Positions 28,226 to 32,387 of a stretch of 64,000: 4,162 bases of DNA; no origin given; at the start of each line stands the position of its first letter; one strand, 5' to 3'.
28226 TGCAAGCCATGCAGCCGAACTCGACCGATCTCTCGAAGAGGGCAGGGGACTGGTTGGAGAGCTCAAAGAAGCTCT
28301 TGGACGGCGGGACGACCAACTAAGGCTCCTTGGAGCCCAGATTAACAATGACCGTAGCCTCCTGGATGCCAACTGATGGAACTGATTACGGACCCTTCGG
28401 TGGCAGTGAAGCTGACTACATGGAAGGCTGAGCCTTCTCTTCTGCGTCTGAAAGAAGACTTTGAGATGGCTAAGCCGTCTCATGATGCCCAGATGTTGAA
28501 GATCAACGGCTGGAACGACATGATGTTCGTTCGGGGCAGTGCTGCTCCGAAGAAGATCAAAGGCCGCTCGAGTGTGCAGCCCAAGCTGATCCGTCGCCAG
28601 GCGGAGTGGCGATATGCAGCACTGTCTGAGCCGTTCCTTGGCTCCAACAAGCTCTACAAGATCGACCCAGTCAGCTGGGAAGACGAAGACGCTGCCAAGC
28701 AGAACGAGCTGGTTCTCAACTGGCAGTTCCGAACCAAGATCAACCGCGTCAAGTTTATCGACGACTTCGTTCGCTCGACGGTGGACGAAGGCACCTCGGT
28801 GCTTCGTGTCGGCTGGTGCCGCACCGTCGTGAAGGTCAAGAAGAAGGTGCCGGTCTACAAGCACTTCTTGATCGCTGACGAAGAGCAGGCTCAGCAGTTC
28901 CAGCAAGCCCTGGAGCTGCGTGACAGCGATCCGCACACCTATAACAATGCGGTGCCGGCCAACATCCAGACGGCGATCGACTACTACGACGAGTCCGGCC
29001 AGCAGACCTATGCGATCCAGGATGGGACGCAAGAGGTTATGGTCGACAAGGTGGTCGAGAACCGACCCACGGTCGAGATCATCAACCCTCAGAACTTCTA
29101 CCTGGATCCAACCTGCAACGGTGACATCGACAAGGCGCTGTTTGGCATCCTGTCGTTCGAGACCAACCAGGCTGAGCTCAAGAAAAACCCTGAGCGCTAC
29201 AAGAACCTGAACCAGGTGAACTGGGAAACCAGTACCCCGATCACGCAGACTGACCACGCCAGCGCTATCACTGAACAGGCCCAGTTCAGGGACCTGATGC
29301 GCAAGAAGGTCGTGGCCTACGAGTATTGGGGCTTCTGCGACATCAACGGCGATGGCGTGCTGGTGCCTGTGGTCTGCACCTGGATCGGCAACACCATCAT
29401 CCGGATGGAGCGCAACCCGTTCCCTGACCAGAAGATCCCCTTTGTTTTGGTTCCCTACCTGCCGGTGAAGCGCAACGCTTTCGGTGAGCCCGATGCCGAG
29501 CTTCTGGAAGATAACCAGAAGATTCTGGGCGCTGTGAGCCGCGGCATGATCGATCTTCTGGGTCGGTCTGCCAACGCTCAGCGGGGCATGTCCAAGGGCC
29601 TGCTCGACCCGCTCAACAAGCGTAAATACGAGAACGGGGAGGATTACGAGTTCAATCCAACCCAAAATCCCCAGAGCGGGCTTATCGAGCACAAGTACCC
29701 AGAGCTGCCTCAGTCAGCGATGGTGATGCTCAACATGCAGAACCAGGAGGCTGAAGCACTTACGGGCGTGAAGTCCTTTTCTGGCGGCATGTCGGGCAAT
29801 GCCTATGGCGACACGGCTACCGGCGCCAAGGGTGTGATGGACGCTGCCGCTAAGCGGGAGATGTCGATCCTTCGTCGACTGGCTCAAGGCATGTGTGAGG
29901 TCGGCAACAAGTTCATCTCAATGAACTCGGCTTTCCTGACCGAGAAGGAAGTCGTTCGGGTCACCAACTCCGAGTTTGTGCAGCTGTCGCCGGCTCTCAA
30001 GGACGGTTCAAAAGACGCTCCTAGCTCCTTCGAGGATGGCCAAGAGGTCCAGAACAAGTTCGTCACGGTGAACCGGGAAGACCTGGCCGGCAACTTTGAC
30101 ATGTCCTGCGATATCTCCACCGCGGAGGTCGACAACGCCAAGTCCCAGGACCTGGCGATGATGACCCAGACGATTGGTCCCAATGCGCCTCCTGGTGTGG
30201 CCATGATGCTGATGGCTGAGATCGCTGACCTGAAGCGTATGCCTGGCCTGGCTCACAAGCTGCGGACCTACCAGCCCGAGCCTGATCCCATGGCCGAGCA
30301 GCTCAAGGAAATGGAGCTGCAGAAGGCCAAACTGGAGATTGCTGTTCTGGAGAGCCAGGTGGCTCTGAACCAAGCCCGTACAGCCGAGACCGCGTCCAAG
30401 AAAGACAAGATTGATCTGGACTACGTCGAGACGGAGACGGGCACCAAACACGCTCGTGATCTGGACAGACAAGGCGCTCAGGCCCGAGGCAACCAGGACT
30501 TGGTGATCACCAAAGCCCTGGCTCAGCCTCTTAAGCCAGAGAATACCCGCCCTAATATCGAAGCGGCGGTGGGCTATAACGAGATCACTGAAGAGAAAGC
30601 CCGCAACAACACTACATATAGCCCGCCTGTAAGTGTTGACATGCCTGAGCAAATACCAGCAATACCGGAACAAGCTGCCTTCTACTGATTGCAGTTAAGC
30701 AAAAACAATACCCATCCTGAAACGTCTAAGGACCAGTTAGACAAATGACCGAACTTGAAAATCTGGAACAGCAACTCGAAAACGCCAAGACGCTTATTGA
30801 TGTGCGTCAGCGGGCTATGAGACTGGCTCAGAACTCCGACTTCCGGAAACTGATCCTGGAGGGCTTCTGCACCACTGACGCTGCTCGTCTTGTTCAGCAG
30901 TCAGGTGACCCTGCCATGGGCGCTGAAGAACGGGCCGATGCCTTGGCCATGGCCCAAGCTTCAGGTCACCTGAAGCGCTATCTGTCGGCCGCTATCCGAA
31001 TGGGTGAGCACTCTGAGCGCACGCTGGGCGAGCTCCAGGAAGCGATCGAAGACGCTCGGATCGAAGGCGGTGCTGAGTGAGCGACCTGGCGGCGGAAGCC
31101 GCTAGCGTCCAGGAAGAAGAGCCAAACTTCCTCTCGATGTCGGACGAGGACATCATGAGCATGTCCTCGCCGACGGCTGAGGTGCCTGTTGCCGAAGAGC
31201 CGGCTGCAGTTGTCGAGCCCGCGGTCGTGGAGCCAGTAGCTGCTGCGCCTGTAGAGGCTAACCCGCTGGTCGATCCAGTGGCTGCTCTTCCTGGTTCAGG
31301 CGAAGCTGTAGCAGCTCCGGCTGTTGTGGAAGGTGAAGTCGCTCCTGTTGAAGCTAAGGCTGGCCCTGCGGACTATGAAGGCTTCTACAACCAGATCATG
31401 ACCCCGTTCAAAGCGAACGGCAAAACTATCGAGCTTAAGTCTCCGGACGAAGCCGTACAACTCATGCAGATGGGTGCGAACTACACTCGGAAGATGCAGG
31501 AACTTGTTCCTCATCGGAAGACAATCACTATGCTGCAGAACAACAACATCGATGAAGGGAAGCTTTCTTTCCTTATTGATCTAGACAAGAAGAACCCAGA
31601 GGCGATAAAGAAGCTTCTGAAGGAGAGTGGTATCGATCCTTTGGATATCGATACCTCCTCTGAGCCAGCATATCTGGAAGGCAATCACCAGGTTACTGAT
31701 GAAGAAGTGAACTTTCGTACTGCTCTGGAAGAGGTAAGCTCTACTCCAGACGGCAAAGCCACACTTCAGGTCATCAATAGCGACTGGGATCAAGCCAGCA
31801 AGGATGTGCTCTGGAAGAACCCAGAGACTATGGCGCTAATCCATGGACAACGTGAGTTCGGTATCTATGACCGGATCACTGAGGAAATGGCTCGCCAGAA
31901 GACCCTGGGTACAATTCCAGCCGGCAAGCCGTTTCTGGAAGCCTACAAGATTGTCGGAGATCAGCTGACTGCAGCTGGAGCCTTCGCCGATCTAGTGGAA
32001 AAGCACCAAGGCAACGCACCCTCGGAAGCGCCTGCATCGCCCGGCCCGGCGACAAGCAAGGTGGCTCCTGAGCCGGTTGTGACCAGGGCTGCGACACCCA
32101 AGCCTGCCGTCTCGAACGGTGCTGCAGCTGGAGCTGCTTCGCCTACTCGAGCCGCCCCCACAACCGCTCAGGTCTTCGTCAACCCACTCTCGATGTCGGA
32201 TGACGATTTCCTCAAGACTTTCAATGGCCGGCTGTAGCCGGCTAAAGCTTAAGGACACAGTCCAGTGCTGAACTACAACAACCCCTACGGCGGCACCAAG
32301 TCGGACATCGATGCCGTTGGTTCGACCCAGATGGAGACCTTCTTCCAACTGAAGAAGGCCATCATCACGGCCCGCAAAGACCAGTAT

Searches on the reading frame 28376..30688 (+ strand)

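Call 56: search_protein_families(library=phrogs, proteins=[window:28376-30688:+], max_evalue=0.00001)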
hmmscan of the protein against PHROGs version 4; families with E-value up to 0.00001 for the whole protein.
window:28376-30688:+ (770 aa): 2 families
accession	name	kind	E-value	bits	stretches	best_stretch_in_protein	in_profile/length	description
phrog_1216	-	head and packaging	1.2e-245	818.4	2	10-540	5-531/714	portal protein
phrog_156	-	head and packaging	5.6e-18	65.7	1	231-729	148-660/681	portal protein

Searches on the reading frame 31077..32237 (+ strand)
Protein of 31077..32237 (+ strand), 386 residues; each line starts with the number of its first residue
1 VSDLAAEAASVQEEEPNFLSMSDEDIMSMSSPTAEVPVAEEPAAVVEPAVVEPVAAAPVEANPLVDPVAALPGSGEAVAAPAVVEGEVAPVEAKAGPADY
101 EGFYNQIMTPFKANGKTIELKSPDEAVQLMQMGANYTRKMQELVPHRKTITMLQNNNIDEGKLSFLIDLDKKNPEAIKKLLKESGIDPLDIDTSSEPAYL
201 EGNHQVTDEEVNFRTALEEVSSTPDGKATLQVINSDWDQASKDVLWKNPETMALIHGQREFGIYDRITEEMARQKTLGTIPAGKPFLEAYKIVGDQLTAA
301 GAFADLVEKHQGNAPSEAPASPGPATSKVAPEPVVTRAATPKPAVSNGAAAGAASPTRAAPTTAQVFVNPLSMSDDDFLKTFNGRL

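Call 56: search_protein_families(library=phrogs, proteins=[window:31077-32237:+], max_evalue=0.00001)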
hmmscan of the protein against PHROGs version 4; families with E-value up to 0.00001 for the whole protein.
window:31077-32237:+ (386 aa): 1 family
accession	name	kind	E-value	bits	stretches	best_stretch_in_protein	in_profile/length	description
phrog_2120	-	tail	6e-119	398.7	1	91-383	116-400/403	tail length tape measure protein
